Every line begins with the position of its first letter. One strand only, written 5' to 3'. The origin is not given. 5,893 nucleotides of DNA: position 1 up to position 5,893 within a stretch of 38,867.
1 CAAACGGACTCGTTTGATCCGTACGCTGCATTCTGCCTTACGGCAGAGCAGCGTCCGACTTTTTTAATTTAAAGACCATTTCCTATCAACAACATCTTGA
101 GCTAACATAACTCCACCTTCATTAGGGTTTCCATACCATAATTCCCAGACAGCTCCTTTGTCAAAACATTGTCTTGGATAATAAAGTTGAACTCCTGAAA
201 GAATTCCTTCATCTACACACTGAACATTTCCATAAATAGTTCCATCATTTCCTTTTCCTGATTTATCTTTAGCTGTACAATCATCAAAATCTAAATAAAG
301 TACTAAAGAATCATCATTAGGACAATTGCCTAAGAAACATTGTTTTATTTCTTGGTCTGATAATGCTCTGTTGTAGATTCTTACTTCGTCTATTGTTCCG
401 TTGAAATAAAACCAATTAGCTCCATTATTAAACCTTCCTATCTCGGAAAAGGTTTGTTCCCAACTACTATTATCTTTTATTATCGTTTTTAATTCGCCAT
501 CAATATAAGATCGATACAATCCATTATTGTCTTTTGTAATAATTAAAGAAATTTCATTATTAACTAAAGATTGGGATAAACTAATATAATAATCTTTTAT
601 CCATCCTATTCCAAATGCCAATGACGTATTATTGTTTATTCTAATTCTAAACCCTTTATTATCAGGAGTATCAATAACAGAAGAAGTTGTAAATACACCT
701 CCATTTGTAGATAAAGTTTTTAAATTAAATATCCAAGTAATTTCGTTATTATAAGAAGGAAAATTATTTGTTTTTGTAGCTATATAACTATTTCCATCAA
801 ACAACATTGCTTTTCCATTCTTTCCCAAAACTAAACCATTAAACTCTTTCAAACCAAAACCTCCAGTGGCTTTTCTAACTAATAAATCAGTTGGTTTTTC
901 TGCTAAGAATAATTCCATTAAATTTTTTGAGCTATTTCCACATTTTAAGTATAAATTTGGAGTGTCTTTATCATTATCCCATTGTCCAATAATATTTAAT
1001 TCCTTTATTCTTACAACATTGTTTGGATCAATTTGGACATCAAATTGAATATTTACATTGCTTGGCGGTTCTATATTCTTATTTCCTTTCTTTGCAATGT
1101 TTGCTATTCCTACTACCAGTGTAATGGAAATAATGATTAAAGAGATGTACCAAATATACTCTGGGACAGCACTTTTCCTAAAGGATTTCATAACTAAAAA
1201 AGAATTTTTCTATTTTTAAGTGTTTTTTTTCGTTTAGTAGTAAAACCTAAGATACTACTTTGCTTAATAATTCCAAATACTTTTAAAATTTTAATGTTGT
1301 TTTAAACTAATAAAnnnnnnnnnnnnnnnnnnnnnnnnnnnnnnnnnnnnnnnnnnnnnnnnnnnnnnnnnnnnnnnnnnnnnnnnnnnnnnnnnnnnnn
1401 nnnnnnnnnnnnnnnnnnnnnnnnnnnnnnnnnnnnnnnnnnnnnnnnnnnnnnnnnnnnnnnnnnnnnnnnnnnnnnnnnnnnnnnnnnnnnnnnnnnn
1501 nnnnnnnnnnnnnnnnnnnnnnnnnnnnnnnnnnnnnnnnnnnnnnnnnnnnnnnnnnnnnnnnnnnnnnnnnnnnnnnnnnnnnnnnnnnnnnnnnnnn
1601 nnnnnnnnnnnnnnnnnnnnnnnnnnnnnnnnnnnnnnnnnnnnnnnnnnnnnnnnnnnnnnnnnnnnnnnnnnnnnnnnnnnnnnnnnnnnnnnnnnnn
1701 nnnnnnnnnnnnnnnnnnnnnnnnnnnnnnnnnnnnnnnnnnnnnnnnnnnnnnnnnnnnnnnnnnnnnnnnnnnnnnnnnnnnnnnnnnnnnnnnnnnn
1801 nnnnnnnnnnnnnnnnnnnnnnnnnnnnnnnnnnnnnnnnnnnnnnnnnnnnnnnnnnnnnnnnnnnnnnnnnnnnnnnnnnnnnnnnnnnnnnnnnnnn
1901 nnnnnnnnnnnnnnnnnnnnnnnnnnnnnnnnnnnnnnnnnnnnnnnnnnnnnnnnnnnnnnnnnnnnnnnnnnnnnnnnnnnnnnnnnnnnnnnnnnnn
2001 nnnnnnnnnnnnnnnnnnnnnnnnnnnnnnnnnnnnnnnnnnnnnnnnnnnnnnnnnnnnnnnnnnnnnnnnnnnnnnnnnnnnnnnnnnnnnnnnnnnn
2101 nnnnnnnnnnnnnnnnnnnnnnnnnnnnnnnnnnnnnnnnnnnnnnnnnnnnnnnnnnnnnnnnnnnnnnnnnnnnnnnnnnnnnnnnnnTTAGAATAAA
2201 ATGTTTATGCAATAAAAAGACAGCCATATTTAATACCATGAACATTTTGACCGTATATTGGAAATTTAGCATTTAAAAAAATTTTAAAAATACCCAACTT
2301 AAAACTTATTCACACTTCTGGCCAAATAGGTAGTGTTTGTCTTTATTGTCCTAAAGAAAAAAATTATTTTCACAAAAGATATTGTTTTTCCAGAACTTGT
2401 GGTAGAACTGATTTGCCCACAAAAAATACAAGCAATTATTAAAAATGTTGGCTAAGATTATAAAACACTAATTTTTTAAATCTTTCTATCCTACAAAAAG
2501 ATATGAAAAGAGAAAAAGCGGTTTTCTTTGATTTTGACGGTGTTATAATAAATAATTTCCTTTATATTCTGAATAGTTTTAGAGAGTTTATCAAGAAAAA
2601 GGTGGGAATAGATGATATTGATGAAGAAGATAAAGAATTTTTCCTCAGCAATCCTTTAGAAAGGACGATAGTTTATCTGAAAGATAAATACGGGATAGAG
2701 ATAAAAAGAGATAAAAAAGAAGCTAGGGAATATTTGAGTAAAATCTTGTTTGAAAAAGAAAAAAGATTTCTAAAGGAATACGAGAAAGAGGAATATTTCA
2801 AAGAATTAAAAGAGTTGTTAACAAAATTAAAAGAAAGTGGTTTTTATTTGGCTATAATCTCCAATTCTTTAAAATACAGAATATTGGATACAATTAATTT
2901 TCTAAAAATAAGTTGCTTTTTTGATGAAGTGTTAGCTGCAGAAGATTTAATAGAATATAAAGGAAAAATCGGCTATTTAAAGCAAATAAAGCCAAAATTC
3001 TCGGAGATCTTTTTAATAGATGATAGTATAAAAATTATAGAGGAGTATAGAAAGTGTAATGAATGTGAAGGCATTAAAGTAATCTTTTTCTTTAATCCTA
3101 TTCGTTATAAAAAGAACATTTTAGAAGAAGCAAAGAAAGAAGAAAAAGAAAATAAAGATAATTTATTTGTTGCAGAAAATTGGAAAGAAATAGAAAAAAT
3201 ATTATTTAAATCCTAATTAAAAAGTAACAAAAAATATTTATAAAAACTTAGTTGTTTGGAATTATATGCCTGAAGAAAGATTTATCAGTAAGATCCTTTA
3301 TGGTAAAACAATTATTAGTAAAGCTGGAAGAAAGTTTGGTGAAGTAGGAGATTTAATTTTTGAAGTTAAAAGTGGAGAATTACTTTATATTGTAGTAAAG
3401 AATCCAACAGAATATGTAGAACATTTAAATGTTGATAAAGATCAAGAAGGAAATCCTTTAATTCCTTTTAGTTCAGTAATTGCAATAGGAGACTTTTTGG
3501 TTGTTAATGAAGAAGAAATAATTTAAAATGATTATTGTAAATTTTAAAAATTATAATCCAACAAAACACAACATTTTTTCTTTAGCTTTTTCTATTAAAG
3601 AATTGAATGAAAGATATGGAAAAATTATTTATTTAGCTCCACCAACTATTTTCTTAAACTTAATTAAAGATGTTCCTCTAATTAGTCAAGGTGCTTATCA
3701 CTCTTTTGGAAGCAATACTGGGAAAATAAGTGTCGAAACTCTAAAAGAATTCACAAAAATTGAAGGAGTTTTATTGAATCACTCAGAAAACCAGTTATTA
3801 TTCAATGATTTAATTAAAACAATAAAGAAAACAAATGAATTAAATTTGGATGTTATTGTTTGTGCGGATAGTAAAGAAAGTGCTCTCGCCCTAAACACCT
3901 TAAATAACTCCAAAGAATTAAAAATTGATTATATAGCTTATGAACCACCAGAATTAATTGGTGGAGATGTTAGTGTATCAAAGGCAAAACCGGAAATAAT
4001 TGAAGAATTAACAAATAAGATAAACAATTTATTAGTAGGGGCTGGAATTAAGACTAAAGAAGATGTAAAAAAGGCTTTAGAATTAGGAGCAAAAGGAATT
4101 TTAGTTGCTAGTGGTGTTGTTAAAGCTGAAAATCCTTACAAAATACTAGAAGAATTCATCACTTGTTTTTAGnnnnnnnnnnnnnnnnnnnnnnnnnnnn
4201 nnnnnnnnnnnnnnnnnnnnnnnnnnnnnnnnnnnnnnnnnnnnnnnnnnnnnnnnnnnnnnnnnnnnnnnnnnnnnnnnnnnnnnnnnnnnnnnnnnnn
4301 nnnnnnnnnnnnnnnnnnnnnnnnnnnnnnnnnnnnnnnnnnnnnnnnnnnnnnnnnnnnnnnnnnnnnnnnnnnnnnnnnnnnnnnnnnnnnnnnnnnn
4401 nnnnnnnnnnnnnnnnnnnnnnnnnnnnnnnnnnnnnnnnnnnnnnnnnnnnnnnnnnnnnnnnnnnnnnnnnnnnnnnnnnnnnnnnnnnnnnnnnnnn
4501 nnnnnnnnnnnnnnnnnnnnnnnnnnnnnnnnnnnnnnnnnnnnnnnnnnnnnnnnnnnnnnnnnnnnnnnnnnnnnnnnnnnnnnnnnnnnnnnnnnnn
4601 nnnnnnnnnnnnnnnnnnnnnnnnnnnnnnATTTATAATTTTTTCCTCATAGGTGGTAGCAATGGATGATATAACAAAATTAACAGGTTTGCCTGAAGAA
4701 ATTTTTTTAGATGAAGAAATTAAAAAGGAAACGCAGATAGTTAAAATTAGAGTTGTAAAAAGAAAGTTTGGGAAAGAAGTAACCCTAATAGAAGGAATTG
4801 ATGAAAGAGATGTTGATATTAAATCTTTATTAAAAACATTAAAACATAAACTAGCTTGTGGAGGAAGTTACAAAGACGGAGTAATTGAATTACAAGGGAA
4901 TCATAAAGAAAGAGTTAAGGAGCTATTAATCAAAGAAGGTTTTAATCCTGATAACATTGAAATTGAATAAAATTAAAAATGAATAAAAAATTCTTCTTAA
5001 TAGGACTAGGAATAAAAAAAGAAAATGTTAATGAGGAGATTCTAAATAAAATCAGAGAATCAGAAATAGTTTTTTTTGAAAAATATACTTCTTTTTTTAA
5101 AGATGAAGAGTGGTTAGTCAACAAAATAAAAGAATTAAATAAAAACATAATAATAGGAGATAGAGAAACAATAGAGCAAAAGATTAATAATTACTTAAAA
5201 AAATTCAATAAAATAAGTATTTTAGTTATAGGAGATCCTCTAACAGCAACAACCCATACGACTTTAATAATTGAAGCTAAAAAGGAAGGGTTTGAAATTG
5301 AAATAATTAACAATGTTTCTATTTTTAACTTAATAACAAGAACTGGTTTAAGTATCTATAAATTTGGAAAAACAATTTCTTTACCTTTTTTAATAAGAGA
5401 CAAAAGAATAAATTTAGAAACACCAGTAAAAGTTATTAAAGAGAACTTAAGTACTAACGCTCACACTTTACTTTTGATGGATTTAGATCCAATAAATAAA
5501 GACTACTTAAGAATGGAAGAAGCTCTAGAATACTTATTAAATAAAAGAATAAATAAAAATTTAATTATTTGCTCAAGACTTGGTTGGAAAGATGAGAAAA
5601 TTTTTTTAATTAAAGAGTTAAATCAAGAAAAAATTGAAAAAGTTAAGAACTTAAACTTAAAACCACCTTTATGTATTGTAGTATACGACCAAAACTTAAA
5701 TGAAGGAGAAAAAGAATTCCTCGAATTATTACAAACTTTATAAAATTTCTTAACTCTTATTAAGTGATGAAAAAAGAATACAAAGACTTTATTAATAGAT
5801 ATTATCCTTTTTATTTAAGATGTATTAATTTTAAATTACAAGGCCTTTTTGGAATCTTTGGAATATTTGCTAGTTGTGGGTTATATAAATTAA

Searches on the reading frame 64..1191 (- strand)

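Call 75: search_protein_families(library=pfam, proteins=[window:64-1191:-], max_evalue=0.001)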
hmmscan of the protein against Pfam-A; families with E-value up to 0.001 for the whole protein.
window:64-1191:- (375 aa): 2 families
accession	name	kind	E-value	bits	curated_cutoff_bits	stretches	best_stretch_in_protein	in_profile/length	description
PF13385.13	Laminin_G_3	-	2.6e-14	54.1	27.6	1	132-283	2-151/151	Concanavalin A-like lectin/glucanases superfamily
PF02973.23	Sialidase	-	4.4e-05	23.5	26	1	219-284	111-183/189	Sialidase, N-terminal domain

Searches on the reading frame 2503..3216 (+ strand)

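Call 75: search_protein_families(library=pfam, proteins=[window:2503-3216:+], max_evalue=0.001)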
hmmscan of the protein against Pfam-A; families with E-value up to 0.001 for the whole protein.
window:2503-3216:+ (237 aa): 3 families
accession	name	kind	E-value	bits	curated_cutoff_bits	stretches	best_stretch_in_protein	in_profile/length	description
PF13419.12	HAD_2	-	2.4e-15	57.5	23.8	1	7-176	1-162/178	Haloacid dehalogenase-like hydrolase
PF00702.32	Hydrolase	-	4.2e-08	34.3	26.4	1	5-176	2-181/191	haloacid dehalogenase-like hydrolase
PF12710.13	HAD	-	0.00034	21.5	27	1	7-147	1-131/189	haloacid dehalogenase-like hydrolase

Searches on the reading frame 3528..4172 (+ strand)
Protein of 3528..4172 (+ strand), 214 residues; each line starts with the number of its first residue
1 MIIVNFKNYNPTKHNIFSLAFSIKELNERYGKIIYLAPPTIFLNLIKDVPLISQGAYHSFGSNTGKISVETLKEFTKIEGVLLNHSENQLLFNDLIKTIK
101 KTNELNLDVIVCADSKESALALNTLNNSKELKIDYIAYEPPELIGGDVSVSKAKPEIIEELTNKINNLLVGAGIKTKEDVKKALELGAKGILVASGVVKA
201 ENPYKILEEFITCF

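Call 75: search_protein_families(library=pfam, proteins=[window:3528-4172:+], max_evalue=0.001)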
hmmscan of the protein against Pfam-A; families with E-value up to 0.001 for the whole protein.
window:3528-4172:+ (214 aa): 3 families
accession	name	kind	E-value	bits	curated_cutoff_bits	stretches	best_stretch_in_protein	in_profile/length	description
PF00121.24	TIM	-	2.6e-27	96.3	20.1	1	1-208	2-243/245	Triosephosphate isomerase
PF05690.20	ThiG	-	1.8e-06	27.9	23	1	155-208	164-218/247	Thiazole biosynthesis protein ThiG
PF00977.27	His_biosynth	-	6.2e-05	23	23.6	1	152-202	59-110/228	Histidine biosynthesis protein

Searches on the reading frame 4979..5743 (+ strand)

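Call 75: search_protein_families(library=pfam, proteins=[window:4979-5743:+], max_evalue=0.001)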
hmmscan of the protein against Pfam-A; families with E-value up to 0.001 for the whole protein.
window:4979-5743:+ (254 aa): 1 family
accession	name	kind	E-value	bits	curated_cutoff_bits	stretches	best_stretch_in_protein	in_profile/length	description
PF00590.25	TP_methylase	-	5.8e-18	66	27.8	1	4-209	1-204/212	Tetrapyrrole (Corrin/Porphyrin) Methylases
